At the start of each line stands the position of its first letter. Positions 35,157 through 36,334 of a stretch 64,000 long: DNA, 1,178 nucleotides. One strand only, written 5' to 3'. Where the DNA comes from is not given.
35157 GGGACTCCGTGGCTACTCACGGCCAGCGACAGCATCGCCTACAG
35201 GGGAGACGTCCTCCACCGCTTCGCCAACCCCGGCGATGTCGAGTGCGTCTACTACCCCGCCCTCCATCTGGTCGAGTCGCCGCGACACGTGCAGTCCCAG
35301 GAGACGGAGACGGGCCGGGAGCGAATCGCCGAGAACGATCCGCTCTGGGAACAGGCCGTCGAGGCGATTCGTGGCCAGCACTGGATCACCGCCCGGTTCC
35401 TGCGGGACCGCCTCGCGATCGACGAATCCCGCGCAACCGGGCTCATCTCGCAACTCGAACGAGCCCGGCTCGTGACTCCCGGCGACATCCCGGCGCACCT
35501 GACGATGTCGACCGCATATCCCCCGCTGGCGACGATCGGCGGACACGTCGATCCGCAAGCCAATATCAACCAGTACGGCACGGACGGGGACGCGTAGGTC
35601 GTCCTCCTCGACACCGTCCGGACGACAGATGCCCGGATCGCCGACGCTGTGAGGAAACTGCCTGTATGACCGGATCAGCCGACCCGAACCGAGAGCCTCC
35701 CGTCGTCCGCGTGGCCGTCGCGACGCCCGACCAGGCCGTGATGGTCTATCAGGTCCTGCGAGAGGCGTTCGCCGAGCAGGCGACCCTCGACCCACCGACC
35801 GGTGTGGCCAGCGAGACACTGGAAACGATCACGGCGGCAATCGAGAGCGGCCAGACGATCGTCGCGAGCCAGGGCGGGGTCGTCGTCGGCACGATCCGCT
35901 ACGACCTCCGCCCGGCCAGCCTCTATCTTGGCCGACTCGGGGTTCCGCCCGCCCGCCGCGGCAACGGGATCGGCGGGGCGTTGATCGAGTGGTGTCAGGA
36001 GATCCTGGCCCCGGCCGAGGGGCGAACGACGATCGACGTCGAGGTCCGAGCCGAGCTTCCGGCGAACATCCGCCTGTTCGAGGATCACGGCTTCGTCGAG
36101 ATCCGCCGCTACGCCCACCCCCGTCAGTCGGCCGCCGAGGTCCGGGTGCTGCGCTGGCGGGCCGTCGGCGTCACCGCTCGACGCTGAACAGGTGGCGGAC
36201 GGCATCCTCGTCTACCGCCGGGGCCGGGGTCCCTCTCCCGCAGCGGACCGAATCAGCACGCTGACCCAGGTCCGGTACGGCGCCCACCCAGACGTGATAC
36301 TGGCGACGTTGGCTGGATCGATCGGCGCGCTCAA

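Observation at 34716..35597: XRE-HTH + cupin regulator fused to an FtsK-gamma-like winged helix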

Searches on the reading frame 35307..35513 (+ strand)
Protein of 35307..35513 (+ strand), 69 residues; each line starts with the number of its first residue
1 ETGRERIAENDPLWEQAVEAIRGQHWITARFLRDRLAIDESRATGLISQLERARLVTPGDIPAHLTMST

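Call 11: search_solved_structures(query=A2, max_evalue=10, show_alignments=2)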
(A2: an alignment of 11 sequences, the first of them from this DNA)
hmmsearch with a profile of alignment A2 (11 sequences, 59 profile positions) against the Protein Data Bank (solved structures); distinct sequences matched with E-value up to 10: 23.
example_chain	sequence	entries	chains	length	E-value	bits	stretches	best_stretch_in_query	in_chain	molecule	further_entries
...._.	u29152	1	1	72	1.4e-06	31.5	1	1-51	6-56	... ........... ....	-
2ve8_A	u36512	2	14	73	1.5e-06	31.5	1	1-51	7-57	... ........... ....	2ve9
2iut_A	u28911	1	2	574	4.3e-05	26.8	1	1-51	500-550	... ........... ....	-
2j5p_A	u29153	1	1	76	0.00028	24.2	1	3-48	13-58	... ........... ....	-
5dcf_A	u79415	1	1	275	0.0016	21.8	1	3-48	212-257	Tyrosine recombinase XerD,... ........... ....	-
2ius_A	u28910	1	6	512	0.0052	20.1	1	3-48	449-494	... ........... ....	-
9ygm_Sa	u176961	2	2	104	0.041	17.3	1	18-50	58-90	40S ribosomal protein eS25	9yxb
9v1k_sA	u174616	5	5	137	0.057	16.8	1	17-57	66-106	40S ribosomal protein S25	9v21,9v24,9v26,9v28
7olc_SZ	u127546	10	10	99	0.07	16.5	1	14-49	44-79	40S ribosomal protein S25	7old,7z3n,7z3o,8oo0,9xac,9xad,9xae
6wdr_Z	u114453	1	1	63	0.15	15.5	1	17-50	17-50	40S ribosomal protein S25-A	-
4v92_BZ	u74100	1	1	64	0.15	15.5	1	17-50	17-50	ES25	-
6i7o_K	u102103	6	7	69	0.17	15.3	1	17-50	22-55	40S ribosomal protein S25-A | RPS25A isoform 1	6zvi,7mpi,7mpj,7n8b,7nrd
4uer_8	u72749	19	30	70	0.17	15.3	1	17-50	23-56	ES25 | 40S ribosomal protein S25-A | Small ribosomal subunit protein eS25A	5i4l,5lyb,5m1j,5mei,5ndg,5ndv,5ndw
6zj3_Sa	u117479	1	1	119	0.17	15.2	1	18-55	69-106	Ribosomal protein eS25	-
7r81_a2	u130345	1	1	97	0.18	15.2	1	14-45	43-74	40S ribosomal protein S25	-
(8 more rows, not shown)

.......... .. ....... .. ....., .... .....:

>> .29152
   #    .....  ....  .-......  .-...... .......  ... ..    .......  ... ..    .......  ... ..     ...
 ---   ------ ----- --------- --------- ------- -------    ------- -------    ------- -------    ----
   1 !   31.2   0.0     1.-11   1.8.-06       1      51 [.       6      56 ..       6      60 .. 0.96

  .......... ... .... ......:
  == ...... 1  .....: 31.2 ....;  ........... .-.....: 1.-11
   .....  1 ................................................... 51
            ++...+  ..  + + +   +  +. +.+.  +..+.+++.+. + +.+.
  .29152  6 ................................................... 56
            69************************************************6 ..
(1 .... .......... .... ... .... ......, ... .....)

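Call 12: search_protein_families(library=pfam, alignment_id=A2, max_evalue=1)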
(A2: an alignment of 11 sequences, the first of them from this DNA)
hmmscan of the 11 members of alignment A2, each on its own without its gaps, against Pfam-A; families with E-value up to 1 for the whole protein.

A. member 1, seq(59 aa): 2 families
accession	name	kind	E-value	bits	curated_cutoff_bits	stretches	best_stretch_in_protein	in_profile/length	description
PF09397.16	FtsK_gamma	-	3.2e-05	24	30.6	1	1-51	2-52/63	Ftsk gamma domain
PF12802.13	MarR_2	-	0.0072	16.9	27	1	16-51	19-53/61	MarR family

B. families by the number of members that match (of 11 scanned): 10 families
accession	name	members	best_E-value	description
PF09397.16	FtsK_gamma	11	1.4e-07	Ftsk gamma domain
PF12802.13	MarR_2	6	0.00054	MarR family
PF03297.21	Ribosomal_S25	4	0.008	S25 ribosomal protein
PF01047.28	MarR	2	0.12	MarR family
PF17760.6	UvrA_inter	1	0.012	UvrA interaction domain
PF02742.21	Fe_dep_repr_C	1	0.017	Iron dependent repressor, metal binding and dimerisation domain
PF00550.31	PP-binding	1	0.017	Phosphopantetheine attachment site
PF21984.2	DnaD_N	1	0.035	DnaD N-terminal domain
PF22688.2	Hda_lid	1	0.068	Hda, lid domain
PF09250.16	Prim-Pol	1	0.14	Bifunctional DNA primase/polymerase, N-terminal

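Call 22: search_protein_representatives(alignment_id=A2)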
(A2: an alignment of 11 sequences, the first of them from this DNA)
Query: 11 sequences, 59 profile positions. Proteins with E-value up to 0.001 (for the whole library): 227; up to 1e-10: 10; up to 1e-30: 0. The best 150 are listed.
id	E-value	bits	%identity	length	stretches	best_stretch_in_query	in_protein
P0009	4.9e-30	119.5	-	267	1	1-58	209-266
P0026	4.0e-22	94.2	-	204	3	2-50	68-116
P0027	2.2e-14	69.4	-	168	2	1-55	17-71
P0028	1.2e-12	63.8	-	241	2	1-50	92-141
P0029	1.3e-12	63.7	-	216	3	3-50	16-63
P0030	2.1e-12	63.1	-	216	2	2-52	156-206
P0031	4.1e-12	62.1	-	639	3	9-50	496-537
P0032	1.0e-11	60.9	-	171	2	3-52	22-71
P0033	7.4e-11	58.1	-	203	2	1-48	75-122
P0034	9.7e-11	57.7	-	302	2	1-49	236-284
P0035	1.6e-10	57.0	-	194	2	1-51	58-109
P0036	1.3e-09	54.1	-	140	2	3-54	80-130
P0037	6.3e-09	51.9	-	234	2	3-52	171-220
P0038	7.2e-09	51.7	-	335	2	2-50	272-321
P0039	1.2e-08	51.1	-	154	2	3-51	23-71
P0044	3.5e-08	49.6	-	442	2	5-52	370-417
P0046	6.8e-08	48.6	-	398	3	2-55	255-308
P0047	7.4e-08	48.5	-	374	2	2-48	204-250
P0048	1.6e-07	47.5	-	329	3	1-52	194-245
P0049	1.6e-07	47.5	-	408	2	3-51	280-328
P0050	2.8e-07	46.7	-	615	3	1-47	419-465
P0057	1.3e-06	44.6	-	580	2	4-50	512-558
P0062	1.8e-06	44.1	-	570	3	5-43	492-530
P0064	2.4e-06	43.7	-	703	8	19-42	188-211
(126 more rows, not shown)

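Call 23: search_protein_families(library=pfam, proteins=[P0026, P0027, P0028, P0029, P0030, P0031, P0032, P0033, P0034, P0035], max_evalue=0.01)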
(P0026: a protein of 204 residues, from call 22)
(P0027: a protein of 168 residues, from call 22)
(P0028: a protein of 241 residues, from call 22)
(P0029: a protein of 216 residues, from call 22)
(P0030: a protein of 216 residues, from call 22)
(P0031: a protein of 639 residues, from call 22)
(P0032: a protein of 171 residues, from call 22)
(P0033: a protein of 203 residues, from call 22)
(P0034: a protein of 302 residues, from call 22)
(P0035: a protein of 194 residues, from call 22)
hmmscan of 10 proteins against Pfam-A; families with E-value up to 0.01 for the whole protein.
P0026 (204 aa): 11 families
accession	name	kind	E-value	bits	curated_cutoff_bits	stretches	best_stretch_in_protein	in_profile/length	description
PF09397.16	FtsK_gamma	-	4.1e-77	254.3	30.6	3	137-197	2-62/63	Ftsk gamma domain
PF01978.25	TrmB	-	2.4e-07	31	25.6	0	10-52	18-60/68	Sugar-specific transcriptional regulator TrmB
PF11372.14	DUF3173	-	3.3e-06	27.3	25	0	141-166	21-44/58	Domain of unknown function (DUF3173)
PF03297.21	Ribosomal_S25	-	6.5e-06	26.7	28.8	0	68-116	40-88/101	S25 ribosomal protein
PF04157.22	EAP30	-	0.00044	20.5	26.8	0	64-114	162-215/219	EAP30/Vps36 family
PF14394.12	DUF4423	-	0.0012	19.1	30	0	152-203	34-86/165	Domain of unknown function (DUF4423)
PF23234.1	WH4_Lhr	-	0.0013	18.7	27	0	91-114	29-52/87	Large helicase-related protein, winged-helix domain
PF22525.1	H2TH_5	-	0.0019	18.6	27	0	74-110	15-50/71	S13-like H2TH domain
PF10911.13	T7-like_Y65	-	0.0025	17.9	25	0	155-183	21-49/77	Bacteriophage T7-like gene 6.5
PF12802.13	MarR_2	-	0.0033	18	27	0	156-184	22-50/61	MarR family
PF06428.16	Sec2p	-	0.0071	16.7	28.5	0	71-92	30-51/92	GDP/GTP exchange factor Sec2p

P0027 (168 aa): 4 families
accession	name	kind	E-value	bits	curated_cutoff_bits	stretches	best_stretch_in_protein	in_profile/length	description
PF09397.16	FtsK_gamma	-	5.9e-43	144.9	30.6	2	17-70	2-55/63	Ftsk gamma domain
PF12802.13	MarR_2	-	0.00032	21.2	27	0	110-144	16-50/61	MarR family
PF01047.28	MarR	-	0.0021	18.4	24.6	0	26-61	9-44/59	MarR family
PF01978.25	TrmB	-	0.0033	17.7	25.6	0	111-156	19-65/68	Sugar-specific transcriptional regulator TrmB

P0028 (241 aa): 1 family
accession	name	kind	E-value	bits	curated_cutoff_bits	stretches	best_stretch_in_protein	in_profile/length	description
PF09397.16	FtsK_gamma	-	4.8e-33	113.1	30.6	2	170-218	2-50/63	Ftsk gamma domain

P0029 (216 aa): 2 families
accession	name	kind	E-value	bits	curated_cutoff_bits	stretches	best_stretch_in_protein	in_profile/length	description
PF09397.16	FtsK_gamma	-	2.8e-49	165.1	30.6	3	146-205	3-60/63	Ftsk gamma domain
PF04157.22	EAP30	-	0.00021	21.5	26.8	0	12-61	163-215/219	EAP30/Vps36 family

P0030 (216 aa): 2 families
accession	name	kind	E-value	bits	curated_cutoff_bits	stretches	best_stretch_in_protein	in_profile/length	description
PF09397.16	FtsK_gamma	-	7.7e-39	131.7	30.6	2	72-132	2-61/63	Ftsk gamma domain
PF17848.7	Zn_ribbon_ACC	-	0.0072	16.9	24.5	0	11-20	3-12/26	Acetyl-CoA carboxylase zinc finger domain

P0031 (639 aa): 4 families
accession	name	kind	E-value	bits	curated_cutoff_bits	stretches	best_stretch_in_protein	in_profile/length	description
PF09397.16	FtsK_gamma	-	5.2e-50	167.5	30.6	3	574-635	1-62/63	Ftsk gamma domain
PF16940.10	Tic110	-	1.1e-13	51.1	27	2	30-150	67-189/574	Chloroplast envelope transporter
PF22915.1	ARMH5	-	1.7e-06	28.8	27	1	77-131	7-61/92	Armadillo-like helical domain-containing protein 5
PF01047.28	MarR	-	0.00097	19.4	24.6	0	595-622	20-47/59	MarR family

P0032 (171 aa): 3 families
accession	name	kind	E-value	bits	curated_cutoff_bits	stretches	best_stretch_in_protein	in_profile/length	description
PF09397.16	FtsK_gamma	-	5.3e-45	151.4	30.6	2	21-80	3-62/63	Ftsk gamma domain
PF12802.13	MarR_2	-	6.6e-05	23.4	27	1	23-67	5-50/61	MarR family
PF01047.28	MarR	-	0.0022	18.3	24.6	0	26-67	6-47/59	MarR family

P0033 (203 aa): 4 families
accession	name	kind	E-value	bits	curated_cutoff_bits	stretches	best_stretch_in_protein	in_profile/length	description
PF09397.16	FtsK_gamma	-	1.9e-46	156.1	30.6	2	139-198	2-61/63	Ftsk gamma domain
PF01978.25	TrmB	-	0.00061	20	25.6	0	90-126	20-56/68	Sugar-specific transcriptional regulator TrmB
PF03297.21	Ribosomal_S25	-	0.0011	19.5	28.8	0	76-123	40-87/101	S25 ribosomal protein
PF10975.14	DUF2802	-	0.0019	18.8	33.5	0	38-101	3-52/68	Protein of unknown function (DUF2802)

P0034 (302 aa): 2 families
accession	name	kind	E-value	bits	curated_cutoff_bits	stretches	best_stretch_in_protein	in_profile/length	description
PF09397.16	FtsK_gamma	-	6.8e-41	138.3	30.6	2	236-296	2-62/63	Ftsk gamma domain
PF12802.13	MarR_2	-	0.0028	18.2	27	0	187-221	21-56/61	MarR family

P0035 (194 aa): 1 family
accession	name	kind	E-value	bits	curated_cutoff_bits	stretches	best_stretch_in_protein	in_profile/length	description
PF09397.16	FtsK_gamma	-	2e-39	133.5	30.6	2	130-189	2-61/63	Ftsk gamma domain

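Call 24: search_protein_families(library=pfam, proteins=[P0038, P0044, P0046, P0047, P0048, P0049, P0050, P0057, P0062, P0064], max_evalue=0.01)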
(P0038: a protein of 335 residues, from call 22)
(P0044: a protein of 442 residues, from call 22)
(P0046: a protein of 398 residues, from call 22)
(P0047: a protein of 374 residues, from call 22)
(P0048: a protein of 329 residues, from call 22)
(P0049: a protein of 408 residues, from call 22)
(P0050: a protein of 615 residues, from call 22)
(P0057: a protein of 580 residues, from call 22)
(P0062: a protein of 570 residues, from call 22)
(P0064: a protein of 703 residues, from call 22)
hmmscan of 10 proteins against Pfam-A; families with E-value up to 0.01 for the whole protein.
P0038 (335 aa): 1 family
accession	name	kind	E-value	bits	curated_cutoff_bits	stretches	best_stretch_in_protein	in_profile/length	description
PF09397.16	FtsK_gamma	-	1.8e-36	124.1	30.6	2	186-245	2-61/63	Ftsk gamma domain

P0044 (442 aa): 8 families
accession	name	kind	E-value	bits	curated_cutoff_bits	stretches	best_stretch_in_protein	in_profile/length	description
PF09397.16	FtsK_gamma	-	1.6e-31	108.3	30.6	2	245-299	7-61/63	Ftsk gamma domain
PF13676.11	TIR_2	-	1.2e-12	48.8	28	1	5-113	1-109/122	TIR domain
PF03297.21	Ribosomal_S25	-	1.7e-05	25.4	28.8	0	222-296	21-95/101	S25 ribosomal protein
PF01978.25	TrmB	-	9.3e-05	22.6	25.6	0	251-287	16-52/68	Sugar-specific transcriptional regulator TrmB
PF20658.2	MSG_insertion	-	0.0027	18.3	24.8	0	351-385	7-42/76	Malate synthase G, alpha-beta insertion domain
PF01582.25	TIR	-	0.0039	17.4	21.3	1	2-87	1-85/179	TIR domain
PF12802.13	MarR_2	-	0.0044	17.6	27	0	254-287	16-50/61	MarR family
PF01047.28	MarR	-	0.0053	17.1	24.6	0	254-287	14-47/59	MarR family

P0046 (398 aa): 4 families
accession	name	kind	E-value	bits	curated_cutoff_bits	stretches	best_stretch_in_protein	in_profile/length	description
PF09397.16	FtsK_gamma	-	6.4e-42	141.6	30.6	3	336-392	3-60/63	Ftsk gamma domain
PF02493.26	MORN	-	1.6e-10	40.7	22.5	0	191-207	1-17/23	MORN repeat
PF03297.21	Ribosomal_S25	-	2.8e-05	24.7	28.8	0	323-394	27-98/101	S25 ribosomal protein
PF09012.17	FeoC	-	0.0018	18.8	21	0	49-91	3-45/69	FeoC like transcriptional regulator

P0047 (374 aa): 3 families
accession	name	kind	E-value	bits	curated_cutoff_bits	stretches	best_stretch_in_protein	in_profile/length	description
PF04471.18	Mrr_cat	-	1e-22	80.8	21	1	57-161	5-113/115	Restriction endonuclease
PF09397.16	FtsK_gamma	-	6.3e-19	67.9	30.6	2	274-322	3-51/63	Ftsk gamma domain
PF22722.2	NA-iREase1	-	5.9e-07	29.9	27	1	75-159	14-104/106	NACHT-associated inactive Restriction Endonuclease 1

P0048 (329 aa): 3 families
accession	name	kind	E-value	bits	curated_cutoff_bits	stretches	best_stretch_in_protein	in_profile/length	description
PF09397.16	FtsK_gamma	-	5.2e-39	132.2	30.6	3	194-254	2-62/63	Ftsk gamma domain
PF12802.13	MarR_2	-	6.3e-06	26.7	27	0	74-113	10-50/61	MarR family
PF11972.14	HTH_13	-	0.0085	16.5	26.1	0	85-114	15-44/54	HTH DNA binding domain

P0049 (408 aa): 5 families
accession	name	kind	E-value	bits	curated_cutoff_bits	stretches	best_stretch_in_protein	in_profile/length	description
PF09397.16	FtsK_gamma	-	6.7e-43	144.7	30.6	2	346-405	3-61/63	Ftsk gamma domain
PF13676.11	TIR_2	-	2e-19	70.7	28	1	8-116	1-110/122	TIR domain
PF01047.28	MarR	-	3.5e-05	24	24.6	0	287-325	9-47/59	MarR family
PF03297.21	Ribosomal_S25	-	0.00026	21.6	28.8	0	347-400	41-94/101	S25 ribosomal protein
PF13518.12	HTH_28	-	0.0052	17.3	25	0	357-393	7-43/52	Helix-turn-helix domain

P0050 (615 aa): 8 families
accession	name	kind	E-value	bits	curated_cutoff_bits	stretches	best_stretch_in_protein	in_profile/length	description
PF09397.16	FtsK_gamma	-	1.1e-23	83.1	30.6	2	419-472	2-55/63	Ftsk gamma domain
PF02195.25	ParB_N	-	7.2e-11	42.4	26.3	1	61-150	3-87/95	ParB N-terminal domain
PF17762.8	HTH_ParB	-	2.3e-10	41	22.6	1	173-248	12-81/102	ParB HTH domain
PF12802.13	MarR_2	-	1.1e-05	25.9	27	0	358-400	17-60/61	MarR family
PF13545.12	HTH_Crp_2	-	0.00043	20.6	27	0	364-391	26-53/70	Crp-like helix-turn-helix domain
PF13560.12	HTH_31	-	0.0015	19.2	27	0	7-40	5-36/64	Helix-turn-helix domain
PF01047.28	MarR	-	0.0029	17.9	24.6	0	364-401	21-58/59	MarR family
PF08281.18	Sigma70_r4_2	-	0.0029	17.6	25.7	0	18-41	26-49/54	Sigma-70, region 4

P0057 (580 aa): 4 families
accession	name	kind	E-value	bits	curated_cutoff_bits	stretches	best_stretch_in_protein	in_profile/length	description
PF09397.16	FtsK_gamma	-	4.6e-49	164.4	30.6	2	428-489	2-63/63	Ftsk gamma domain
PF17854.6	FtsK_alpha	-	1.1e-22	80.5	22.9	1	57-157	1-101/101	FtsK alpha domain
PF01580.24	FtsK_SpoIIIE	-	1.5e-17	64.3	24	1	177-294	15-134/221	FtsK/SpoIIIE family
PF03297.21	Ribosomal_S25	-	0.0011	19.5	28.8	0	499-561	29-91/101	S25 ribosomal protein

P0062 (570 aa): 4 families
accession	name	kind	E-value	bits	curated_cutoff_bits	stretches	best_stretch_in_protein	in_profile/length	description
PF09397.16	FtsK_gamma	-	8.4e-48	160.4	30.6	3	491-548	5-62/63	Ftsk gamma domain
PF01580.24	FtsK_SpoIIIE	-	3.2e-35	122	24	2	108-213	14-121/221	FtsK/SpoIIIE family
PF17854.6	FtsK_alpha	-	1.3e-05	25.7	22.9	1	10-89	25-100/101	FtsK alpha domain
PF13401.12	AAA_22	-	0.003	18.3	27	0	134-257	7-119/130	AAA domain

P0064 (703 aa): 0 families

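Call 41: search_protein_families(library=pfam, alignment_id=A5, max_evalue=0.00001)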
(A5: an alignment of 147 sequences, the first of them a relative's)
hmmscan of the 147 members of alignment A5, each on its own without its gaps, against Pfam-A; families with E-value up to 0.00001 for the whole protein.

A. member 1, P0026 (204 aa): 4 families
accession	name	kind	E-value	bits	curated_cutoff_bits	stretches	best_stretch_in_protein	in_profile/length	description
PF09397.16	FtsK_gamma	-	4.1e-77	254.3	30.6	3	137-197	2-62/63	Ftsk gamma domain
PF01978.25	TrmB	-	2.4e-07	31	25.6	0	10-52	18-60/68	Sugar-specific transcriptional regulator TrmB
PF11372.14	DUF3173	-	3.3e-06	27.3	25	0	141-166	21-44/58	Domain of unknown function (DUF3173)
PF03297.21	Ribosomal_S25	-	6.5e-06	26.7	28.8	0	68-116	40-88/101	S25 ribosomal protein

B. families by the number of members that match (of 147 scanned): 60 families (the first 25 are shown)
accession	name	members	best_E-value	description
PF09397.16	FtsK_gamma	146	4.1e-77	Ftsk gamma domain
PF01580.24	FtsK_SpoIIIE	27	7.4e-70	FtsK/SpoIIIE family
PF17854.6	FtsK_alpha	20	9.5e-31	FtsK alpha domain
PF13491.11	FtsK_4TM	8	3.7e-35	4TM region of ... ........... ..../SpoIIIE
PF03297.21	Ribosomal_S25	8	2.1e-06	S25 ribosomal protein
PF04381.17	RdgC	4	1.1e-83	Putative exonuclease, RdgC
PF04471.18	Mrr_cat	4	6.6e-30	Restriction endonuclease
PF01047.28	MarR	4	3.5e-11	MarR family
PF22722.2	NA-iREase1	4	4.3e-11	NACHT-associated inactive Restriction Endonuclease 1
PF01978.25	TrmB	4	4.2e-08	Sugar-specific transcriptional regulator TrmB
PF01935.23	DUF87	4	2.5e-06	Helicase HerA, central domain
PF13676.11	TIR_2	3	1.4e-24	TIR domain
PF12846.13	AAA_10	3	3.4e-10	AAA-like domain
PF12802.13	MarR_2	3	1.2e-08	MarR family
PF14020.11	DUF4236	2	2.5e-20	Protein of unknown function (DUF4236)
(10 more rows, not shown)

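Call 51: predict_structure(alignment_id=A6)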
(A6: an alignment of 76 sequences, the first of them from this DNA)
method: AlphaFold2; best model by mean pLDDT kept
length: 69 residues; sequences in the alignment: 76
mean_pLDDT: 71.0   pTM: 0.51
mean pLDDT of the five models: 71.0, 68.8, 68.4, 66.6, 65.7
residues with pLDDT >= 90: 0; 70-90: 45; 50-70: 10; < 50: 14
segments of 3 or more residues with pLDDT < 50: 1-6, 61-63, 65-69
pLDDT, mean of each block of 10 residues (from residue 1): 49 80 78 86 86 72 44
secondary structure, 60 per line:
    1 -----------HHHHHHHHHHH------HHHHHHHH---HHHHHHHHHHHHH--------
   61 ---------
elements in order: H12-22 H29-36 H40-52

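Call 54: fold_search(model_id=the predicted structure, library=pdb)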
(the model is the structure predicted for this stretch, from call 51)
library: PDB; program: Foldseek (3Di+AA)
matches with E <= 10: 1003; with E <= 0.001: 0
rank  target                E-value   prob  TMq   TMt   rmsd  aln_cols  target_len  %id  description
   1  2ve8_D                9.5e-02  1.00  0.66  0.67   1.3        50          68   30  Xray structure of FtsK gamma domain (P. aeruginosa) (released 2008-09-09)
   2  2ve8_C                1.0e-01  1.00  0.66  0.73   1.3        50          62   30  Xray structure of FtsK gamma domain (P. aeruginosa) (released 2008-09-09)
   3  2ve9_B                1.2e-01  1.00  0.66  0.74   1.3        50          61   30  Xray structure of KOPS bound gamma domain of FtsK (P. aeruginosa) (released 2008-09-09)
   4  2ve8_A                1.2e-01  1.00  0.67  0.69   1.9        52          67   31  Xray structure of FtsK gamma domain (P. aeruginosa) (released 2008-09-09)
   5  2ve9_F                1.4e-01  1.00  0.68  0.73   1.5        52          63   31  Xray structure of KOPS bound gamma domain of FtsK (P. aeruginosa) (released 2008-09-09)
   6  2ve8_B                1.4e-01  1.00  0.66  0.70   1.9        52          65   31  Xray structure of FtsK gamma domain (P. aeruginosa) (released 2008-09-09)
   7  9myp_A                1.5e-01  1.00  0.57  0.25   1.0        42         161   31  Structure of Patiria miniata Hop1 chromatin binding region (released 2025-08-13)
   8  2ve9_A                1.6e-01  1.00  0.67  0.73   1.2        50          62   30  Xray structure of KOPS bound gamma domain of FtsK (P. aeruginosa) (released 2008-09-09)
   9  2p5v_G                1.6e-01  0.99  0.56  0.27   3.4        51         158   22  Crystal Structure of Transcriptional Regulator NMB0573 from Neisseria Meningitidis (released 2007-04-03)
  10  2cg4_A                1.6e-01  0.97  0.51  0.27   4.4        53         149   17  Structure of E.coli AsnC (released 2006-04-04)
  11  2ve8_H                1.7e-01  1.00  0.67  0.74   1.3        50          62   30  Xray structure of FtsK gamma domain (P. aeruginosa) (released 2008-09-09)
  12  2ve8_G                1.9e-01  1.00  0.66  0.75   1.3        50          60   30  Xray structure of FtsK gamma domain (P. aeruginosa) (released 2008-09-09)
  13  2p6t_F                1.9e-01  0.98  0.55  0.27   3.4        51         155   22  CRYSTAL STRUCTURE OF TRANSCRIPTIONAL REGULATOR NMB0573 and L-LEUCINE COMPLEX FROM NEISSERIA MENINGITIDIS (released 2007-04-03)
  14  2dbb_B                1.9e-01  0.97  0.56  0.29   5.6        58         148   22  Crystal structure of PH0061 (released 2006-06-15)
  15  2dbb_A                2.0e-01  0.97  0.55  0.28   4.4        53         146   24  Crystal structure of PH0061 (released 2006-06-15)
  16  2ve8_F                2.6e-01  1.00  0.69  0.73   1.6        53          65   30  Xray structure of FtsK gamma domain (P. aeruginosa) (released 2008-09-09)
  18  2ve8_E                2.8e-01  1.00  0.68  0.71   1.6        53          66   30  Xray structure of FtsK gamma domain (P. aeruginosa) (released 2008-09-09)
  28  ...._MODEL_1_A        4.9e-01  0.99  0.66  0.64   1.2        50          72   30  Pseudomonas aeruginosa FtsK gamma domain (released 2006-10-04)
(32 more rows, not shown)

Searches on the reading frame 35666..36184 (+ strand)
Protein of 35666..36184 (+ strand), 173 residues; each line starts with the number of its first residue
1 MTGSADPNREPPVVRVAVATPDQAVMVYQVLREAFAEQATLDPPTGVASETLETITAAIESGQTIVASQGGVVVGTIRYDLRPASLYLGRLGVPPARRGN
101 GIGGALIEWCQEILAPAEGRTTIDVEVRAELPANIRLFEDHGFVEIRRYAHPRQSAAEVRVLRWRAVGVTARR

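Call 17: search_protein_families(library=pfam, proteins=[window:35666-36184:+], max_evalue=0.001)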
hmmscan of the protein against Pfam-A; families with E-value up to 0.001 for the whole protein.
window:35666-36184:+ (173 aa): 3 families
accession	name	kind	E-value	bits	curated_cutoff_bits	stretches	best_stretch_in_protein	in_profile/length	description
PF00583.31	Acetyltransf_1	-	1.4e-11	45.2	20.7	1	49-143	17-116/116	Acetyltransferase (GNAT) family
PF13508.13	Acetyltransf_7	-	1.3e-10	41.9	27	1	61-145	2-84/84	Acetyltransferase (GNAT) domain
PF13673.13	Acetyltransf_10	-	9.4e-07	29.3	23.6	1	54-147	21-111/128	Acetyltransferase (GNAT) domain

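Call 57: search_protein_families(library=ncbifam, proteins=[window:35666-36184:+], max_evalue=1e-10)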
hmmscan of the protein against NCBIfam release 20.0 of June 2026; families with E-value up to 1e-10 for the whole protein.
window:35666-36184:+ (173 aa): 0 families
